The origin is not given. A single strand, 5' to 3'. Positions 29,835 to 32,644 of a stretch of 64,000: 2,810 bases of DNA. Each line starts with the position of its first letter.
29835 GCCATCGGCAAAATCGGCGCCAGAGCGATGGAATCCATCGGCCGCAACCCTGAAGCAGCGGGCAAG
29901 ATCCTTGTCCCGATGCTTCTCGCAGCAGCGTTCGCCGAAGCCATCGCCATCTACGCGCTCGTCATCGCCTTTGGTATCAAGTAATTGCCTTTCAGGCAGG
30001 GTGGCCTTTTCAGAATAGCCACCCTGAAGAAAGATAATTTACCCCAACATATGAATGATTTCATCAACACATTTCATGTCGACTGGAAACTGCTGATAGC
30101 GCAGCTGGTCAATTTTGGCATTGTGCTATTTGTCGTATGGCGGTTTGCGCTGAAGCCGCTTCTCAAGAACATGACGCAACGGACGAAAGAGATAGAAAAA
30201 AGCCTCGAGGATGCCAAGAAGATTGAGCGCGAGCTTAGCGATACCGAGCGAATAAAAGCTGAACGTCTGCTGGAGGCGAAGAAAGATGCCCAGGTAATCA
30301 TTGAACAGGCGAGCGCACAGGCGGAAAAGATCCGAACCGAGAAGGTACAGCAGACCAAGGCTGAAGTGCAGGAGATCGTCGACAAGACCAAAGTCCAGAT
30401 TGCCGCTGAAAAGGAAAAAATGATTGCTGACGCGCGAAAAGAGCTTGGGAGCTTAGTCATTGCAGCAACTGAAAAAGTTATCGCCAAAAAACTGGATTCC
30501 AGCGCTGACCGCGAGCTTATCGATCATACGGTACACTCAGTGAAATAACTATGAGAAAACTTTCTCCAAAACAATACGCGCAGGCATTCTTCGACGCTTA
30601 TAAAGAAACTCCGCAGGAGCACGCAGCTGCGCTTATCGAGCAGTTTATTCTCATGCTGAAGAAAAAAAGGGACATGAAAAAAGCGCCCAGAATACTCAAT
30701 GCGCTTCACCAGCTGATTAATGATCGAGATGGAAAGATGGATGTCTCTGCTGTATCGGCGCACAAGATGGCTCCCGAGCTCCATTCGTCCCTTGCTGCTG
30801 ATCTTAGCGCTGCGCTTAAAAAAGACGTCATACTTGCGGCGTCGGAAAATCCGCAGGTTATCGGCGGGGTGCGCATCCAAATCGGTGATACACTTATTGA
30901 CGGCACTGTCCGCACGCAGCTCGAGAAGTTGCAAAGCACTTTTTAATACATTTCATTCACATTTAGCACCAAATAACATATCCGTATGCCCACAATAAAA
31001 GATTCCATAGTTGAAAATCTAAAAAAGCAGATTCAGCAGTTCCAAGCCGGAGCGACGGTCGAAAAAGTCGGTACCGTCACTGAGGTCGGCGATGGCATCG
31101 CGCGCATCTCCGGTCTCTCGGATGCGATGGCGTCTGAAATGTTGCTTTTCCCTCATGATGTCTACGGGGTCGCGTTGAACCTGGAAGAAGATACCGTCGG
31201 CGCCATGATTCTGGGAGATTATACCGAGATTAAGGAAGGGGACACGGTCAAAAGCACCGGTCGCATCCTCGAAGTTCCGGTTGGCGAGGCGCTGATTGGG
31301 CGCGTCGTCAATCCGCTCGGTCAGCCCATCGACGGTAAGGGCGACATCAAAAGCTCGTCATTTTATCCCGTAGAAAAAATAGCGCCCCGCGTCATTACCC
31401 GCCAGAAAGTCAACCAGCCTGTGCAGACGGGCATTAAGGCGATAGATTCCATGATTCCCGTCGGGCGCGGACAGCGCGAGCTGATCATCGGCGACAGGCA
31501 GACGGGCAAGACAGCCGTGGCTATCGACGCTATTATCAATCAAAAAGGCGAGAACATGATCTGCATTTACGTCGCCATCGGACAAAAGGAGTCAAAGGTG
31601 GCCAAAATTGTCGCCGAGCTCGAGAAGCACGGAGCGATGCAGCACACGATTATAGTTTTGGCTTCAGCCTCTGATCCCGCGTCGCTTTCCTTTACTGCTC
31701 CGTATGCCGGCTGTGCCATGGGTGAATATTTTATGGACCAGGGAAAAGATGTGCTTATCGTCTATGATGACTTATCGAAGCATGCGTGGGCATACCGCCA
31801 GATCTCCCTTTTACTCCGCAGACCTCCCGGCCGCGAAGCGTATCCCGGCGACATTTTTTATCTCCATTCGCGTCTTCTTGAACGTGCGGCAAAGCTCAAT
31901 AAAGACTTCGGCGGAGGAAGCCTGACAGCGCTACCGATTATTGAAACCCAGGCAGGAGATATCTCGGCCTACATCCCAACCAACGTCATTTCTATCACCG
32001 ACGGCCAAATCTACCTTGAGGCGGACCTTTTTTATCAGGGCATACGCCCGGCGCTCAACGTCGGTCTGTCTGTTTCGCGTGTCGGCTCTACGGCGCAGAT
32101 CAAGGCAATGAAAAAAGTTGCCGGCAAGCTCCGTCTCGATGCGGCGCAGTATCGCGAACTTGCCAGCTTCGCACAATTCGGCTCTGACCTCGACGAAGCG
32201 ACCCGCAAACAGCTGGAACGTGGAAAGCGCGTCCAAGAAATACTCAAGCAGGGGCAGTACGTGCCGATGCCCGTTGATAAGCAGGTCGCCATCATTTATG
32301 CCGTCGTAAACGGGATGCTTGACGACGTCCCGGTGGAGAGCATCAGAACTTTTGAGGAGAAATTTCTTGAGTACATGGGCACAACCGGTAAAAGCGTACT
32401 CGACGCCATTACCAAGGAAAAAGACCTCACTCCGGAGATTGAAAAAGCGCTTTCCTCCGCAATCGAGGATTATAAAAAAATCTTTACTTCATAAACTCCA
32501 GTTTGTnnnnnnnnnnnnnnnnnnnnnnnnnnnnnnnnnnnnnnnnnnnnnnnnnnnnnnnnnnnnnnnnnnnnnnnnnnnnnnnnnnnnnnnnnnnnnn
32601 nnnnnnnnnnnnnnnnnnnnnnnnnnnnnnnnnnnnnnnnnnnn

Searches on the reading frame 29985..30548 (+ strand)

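Call 72: search_protein_families(library=pfam, proteins=[window:29985-30548:+], max_evalue=0.001)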
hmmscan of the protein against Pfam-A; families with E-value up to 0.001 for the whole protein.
window:29985-30548:+ (187 aa): 1 family
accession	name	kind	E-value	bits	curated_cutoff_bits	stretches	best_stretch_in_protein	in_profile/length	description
PF00430.23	ATP-synt_B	-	1.3e-20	74.3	28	1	37-166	2-131/132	ATP synthase B/B' CF(0)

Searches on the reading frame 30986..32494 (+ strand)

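Call 72: search_protein_families(library=pfam, proteins=[window:30986-32494:+], max_evalue=0.001)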
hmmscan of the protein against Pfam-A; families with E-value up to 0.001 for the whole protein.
window:30986-32494:+ (502 aa): 4 families
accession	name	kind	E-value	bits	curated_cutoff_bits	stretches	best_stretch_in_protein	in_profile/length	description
PF00006.31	ATP-synt_ab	-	6.9e-85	284.4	29.5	1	149-364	1-213/213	ATP synthase alpha/beta family, nucleotide-binding domain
PF00306.32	ATP-synt_ab_C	-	1.5e-50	171.2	27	1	371-495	1-125/126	ATP synthase alpha/beta chain, C terminal domain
PF02874.29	ATP-synt_ab_N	-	2.4e-16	60.4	20.9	1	25-92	2-69/69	ATP synthase alpha/beta family, beta-barrel domain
PF06745.19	ATPase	-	0.00015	21.7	26.6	1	146-211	1-69/231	KaiC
